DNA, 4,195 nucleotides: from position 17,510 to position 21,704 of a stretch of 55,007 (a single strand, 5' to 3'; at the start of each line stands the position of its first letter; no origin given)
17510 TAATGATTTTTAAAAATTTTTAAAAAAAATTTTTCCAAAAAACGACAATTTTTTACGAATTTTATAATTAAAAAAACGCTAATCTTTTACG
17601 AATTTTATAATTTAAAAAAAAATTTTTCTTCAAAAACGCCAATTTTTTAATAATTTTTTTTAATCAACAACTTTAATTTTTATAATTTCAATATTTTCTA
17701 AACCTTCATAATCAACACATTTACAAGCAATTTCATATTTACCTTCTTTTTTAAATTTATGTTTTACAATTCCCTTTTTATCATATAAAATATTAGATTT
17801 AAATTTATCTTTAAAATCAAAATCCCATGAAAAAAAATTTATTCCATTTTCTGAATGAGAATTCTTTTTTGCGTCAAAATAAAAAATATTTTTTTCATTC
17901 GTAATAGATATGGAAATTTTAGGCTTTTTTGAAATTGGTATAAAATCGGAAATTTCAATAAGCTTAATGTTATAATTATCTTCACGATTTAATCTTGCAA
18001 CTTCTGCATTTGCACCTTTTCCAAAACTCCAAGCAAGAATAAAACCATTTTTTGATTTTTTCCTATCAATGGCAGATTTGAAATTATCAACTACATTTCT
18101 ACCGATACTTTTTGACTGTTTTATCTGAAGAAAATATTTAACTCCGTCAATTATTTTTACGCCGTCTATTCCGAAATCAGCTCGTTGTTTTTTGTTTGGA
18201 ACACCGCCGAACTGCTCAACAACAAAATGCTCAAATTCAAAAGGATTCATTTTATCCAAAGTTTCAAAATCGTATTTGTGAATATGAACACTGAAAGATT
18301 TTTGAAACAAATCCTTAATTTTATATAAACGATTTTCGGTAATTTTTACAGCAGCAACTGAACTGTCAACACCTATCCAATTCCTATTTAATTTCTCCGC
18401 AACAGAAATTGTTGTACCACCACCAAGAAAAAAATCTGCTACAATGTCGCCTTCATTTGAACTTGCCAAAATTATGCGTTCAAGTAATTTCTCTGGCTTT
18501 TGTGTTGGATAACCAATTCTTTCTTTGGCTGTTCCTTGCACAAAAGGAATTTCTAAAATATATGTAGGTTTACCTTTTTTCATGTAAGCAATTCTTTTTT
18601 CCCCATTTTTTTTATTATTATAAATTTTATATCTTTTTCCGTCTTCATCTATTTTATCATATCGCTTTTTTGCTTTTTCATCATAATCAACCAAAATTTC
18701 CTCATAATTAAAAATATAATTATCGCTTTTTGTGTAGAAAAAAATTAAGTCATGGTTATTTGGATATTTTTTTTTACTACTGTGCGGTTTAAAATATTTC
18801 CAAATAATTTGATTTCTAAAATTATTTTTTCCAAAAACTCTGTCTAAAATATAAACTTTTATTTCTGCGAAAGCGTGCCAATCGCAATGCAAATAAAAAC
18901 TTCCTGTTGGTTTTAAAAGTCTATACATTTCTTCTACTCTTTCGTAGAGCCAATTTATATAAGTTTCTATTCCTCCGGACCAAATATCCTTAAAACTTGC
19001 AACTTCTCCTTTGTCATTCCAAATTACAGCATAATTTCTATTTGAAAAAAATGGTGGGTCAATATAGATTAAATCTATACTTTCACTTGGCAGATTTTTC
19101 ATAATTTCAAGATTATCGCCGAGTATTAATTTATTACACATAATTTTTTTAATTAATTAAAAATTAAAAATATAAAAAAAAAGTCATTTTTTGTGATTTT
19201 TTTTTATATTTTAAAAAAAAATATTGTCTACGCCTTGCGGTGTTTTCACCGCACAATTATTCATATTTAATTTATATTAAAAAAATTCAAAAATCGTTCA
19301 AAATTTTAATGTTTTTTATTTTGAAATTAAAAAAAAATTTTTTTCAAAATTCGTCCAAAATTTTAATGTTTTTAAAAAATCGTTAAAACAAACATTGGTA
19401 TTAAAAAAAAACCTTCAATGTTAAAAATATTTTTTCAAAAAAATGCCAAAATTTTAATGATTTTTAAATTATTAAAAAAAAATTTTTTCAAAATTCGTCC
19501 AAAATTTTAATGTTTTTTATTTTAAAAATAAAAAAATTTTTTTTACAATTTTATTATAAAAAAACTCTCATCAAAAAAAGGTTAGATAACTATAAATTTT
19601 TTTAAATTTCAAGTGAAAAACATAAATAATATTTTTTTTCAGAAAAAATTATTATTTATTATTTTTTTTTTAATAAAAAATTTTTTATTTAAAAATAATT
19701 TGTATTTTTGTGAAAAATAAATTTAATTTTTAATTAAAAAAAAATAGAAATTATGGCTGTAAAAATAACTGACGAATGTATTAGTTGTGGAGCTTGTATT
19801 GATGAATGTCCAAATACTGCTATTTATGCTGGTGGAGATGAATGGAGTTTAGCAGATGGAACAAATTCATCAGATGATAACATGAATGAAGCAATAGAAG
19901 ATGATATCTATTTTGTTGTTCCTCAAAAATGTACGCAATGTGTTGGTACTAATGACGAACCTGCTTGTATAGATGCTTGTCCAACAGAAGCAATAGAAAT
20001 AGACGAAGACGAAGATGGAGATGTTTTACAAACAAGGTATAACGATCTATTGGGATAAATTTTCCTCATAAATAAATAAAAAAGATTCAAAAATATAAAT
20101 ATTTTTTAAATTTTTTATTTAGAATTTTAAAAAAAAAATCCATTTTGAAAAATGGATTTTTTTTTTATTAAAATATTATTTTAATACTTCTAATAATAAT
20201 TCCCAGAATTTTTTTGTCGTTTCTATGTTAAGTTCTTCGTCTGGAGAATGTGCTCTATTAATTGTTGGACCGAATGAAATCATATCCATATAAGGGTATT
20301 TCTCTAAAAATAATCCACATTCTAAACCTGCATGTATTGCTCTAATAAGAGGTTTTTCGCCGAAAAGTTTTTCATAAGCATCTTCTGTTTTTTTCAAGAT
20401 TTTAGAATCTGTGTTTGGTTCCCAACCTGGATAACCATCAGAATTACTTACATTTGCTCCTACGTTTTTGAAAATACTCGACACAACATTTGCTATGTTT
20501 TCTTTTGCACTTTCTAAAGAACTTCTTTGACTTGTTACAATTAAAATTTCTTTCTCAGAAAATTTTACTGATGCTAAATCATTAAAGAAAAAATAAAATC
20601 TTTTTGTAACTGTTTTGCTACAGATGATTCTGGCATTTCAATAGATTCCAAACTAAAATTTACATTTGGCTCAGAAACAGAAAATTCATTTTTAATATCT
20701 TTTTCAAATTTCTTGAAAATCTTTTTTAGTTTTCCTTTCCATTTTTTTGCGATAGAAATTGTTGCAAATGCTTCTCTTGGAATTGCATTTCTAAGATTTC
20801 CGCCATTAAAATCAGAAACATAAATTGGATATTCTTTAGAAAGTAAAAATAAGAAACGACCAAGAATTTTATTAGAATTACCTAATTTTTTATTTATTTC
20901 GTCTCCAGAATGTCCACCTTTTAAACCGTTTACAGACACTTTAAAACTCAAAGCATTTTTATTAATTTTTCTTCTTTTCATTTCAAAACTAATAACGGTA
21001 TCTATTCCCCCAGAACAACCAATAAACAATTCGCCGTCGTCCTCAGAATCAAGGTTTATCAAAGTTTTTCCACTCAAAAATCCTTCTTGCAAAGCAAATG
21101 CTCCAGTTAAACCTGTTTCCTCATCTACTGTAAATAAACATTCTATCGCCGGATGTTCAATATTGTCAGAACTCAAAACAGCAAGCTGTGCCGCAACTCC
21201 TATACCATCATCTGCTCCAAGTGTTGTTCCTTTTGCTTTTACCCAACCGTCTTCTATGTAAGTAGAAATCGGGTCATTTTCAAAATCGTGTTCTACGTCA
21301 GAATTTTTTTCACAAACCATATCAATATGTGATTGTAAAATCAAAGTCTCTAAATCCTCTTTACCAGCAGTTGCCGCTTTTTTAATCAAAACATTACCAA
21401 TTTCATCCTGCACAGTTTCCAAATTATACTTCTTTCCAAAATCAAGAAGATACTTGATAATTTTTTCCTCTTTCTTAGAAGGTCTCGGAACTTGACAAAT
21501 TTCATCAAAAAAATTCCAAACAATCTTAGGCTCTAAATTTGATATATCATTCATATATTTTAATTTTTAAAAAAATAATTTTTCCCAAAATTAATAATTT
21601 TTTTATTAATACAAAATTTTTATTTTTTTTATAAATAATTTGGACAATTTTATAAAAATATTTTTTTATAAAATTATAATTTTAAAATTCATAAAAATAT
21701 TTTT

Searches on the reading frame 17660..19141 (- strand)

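Call 7: search_protein_families(library=pfam, proteins=[window:17660-19141:-])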
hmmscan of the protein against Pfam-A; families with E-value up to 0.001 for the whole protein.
window:17660-19141:- (493 aa): 2 families
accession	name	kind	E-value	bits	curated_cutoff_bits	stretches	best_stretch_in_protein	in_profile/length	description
PF01555.25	N6_N4_Mtase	-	1.9e-53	182.1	26.7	1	22-269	1-220/221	DNA methylase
PF04471.18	Mrr_cat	-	5.2e-10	39.9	21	1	295-400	1-111/115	Restriction endonuclease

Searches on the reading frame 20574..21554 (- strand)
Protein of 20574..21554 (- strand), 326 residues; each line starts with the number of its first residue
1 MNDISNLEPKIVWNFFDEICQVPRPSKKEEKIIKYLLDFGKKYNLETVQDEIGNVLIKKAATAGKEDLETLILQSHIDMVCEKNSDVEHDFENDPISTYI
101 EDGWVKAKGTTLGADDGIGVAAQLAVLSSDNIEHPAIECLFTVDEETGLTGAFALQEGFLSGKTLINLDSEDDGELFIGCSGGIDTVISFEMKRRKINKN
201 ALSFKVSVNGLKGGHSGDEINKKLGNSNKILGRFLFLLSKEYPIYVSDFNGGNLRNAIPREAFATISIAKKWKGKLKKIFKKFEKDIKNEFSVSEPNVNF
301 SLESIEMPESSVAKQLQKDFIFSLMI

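Call 8: search_protein_families(library=pfam, proteins=[window:20574-21554:-])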
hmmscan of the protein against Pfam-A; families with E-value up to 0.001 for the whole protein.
window:20574-21554:- (326 aa): 2 families
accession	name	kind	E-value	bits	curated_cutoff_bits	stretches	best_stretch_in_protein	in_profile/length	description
PF07687.19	M20_dimer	-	3.9e-11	43.3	21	1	198-291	3-103/107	Peptidase dimerisation domain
PF01546.33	Peptidase_M20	-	2.5e-06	28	24.6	1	72-160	1-84/206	Peptidase family M20/M25/M40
